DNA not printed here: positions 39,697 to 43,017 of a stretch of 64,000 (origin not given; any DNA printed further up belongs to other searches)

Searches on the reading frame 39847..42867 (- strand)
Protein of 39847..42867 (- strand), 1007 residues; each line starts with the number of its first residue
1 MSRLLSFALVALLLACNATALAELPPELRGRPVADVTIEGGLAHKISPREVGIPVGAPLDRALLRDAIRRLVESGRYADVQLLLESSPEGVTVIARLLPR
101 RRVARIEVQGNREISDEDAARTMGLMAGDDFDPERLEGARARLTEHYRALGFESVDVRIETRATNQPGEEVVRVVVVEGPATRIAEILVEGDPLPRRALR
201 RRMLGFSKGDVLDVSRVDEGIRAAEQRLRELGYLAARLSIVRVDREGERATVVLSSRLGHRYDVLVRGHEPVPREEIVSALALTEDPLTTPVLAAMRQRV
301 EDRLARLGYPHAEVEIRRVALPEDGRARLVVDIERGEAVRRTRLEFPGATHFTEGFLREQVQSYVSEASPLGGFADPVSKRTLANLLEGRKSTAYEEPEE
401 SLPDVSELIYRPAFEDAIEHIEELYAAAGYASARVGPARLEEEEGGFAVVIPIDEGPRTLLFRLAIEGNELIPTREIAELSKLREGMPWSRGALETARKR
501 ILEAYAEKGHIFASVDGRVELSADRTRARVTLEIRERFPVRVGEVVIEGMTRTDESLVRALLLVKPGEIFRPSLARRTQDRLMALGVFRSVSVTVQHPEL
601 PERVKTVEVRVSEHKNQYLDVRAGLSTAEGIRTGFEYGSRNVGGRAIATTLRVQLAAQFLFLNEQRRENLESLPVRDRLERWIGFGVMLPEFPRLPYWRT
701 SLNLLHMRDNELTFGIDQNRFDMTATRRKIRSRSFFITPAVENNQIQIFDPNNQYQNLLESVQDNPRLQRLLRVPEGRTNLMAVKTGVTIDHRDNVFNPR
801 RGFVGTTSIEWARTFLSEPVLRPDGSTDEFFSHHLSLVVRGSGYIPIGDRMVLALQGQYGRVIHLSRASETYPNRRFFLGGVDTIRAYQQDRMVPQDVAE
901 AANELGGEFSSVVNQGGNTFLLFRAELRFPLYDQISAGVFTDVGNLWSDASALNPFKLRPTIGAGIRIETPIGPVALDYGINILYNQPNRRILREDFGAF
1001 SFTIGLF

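Call 9: search_protein_families(library=pfam, proteins=[window:39847-42867:-], max_evalue=0.001)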
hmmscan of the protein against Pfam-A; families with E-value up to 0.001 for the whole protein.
window:39847-42867:- (1007 aa): 4 families
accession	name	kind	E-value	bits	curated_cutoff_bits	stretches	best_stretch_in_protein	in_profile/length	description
PF07244.20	POTRA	-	1.7e-57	192.5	21.3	4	102-179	2-79/79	Surface antigen variable number repeat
PF01103.29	Omp85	-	5.3e-29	102.2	24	1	711-1005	54-322/325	Omp85 superfamily domain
PF08479.16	POTRA_2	-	2.5e-16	59.7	24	1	103-179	3-76/76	POTRA domain, ShlB-type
PF08478.15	POTRA_1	-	5.6e-11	43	23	0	102-144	2-44/69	POTRA domain, FtsQ-type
